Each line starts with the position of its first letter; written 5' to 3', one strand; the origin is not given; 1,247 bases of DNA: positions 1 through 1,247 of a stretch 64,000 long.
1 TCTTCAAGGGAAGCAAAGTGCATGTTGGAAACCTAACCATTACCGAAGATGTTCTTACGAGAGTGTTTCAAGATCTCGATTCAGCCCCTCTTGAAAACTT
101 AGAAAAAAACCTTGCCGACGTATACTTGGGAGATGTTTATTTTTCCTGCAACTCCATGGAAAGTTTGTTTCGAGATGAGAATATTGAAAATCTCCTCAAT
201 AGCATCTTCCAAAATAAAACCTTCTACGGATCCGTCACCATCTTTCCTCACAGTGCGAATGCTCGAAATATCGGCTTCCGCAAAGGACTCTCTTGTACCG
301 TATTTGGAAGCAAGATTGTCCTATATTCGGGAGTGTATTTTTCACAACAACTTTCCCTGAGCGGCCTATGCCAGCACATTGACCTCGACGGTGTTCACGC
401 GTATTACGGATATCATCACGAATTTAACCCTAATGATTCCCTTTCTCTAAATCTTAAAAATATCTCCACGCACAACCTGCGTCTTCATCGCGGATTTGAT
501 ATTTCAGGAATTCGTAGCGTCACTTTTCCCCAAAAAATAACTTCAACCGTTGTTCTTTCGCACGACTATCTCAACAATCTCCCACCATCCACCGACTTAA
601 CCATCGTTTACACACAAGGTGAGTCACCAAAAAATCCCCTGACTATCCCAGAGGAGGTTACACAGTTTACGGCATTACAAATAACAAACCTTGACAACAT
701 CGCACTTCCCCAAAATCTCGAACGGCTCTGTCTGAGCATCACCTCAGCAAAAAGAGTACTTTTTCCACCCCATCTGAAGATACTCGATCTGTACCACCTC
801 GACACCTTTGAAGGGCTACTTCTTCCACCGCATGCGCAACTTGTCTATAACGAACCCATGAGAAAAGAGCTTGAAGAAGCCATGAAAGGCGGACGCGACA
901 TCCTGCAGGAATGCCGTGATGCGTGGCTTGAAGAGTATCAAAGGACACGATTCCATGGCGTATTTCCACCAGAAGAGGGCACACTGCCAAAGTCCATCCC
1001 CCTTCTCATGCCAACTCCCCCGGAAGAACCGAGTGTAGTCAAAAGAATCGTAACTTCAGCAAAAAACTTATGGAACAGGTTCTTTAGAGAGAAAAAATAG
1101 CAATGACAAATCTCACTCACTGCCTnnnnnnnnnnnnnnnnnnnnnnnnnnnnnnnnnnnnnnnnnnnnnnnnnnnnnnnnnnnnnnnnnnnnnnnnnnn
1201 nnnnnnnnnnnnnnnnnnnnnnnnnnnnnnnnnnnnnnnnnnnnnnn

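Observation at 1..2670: Tandem paralogous LRR-like proteins with a conserved C-terminal module, upstream of rplK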

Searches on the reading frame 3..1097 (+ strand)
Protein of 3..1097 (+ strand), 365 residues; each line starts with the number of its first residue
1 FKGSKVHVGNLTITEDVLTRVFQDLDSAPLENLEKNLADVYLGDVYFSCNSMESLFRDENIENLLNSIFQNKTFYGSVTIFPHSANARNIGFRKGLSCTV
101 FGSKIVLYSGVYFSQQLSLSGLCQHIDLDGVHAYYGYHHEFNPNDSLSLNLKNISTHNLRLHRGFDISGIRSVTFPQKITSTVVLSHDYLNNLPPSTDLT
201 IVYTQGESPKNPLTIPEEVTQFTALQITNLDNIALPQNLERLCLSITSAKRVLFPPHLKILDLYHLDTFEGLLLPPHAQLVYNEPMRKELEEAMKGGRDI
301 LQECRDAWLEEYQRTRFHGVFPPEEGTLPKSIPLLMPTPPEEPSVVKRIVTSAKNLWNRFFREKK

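Call 6: search_protein_families(library=pfam, proteins=[window:3-1097:+], max_evalue=1)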
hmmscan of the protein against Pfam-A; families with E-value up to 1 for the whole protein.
window:3-1097:+ (365 aa): 2 families
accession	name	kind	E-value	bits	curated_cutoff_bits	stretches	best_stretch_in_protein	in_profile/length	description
PF13306.12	LRR_5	-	0.045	14.1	27.7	0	41-79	69-107/127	BspA type Leucine rich repeat region (6 copies)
PF01390.26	SEA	-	0.11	13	26.4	0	50-81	22-56/106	SEA domain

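Call 7: search_protein_families(library=ncbifam, proteins=[window:3-1097:+], max_evalue=1)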
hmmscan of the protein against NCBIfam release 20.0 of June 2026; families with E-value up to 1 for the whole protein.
window:3-1097:+ (365 aa): 0 families
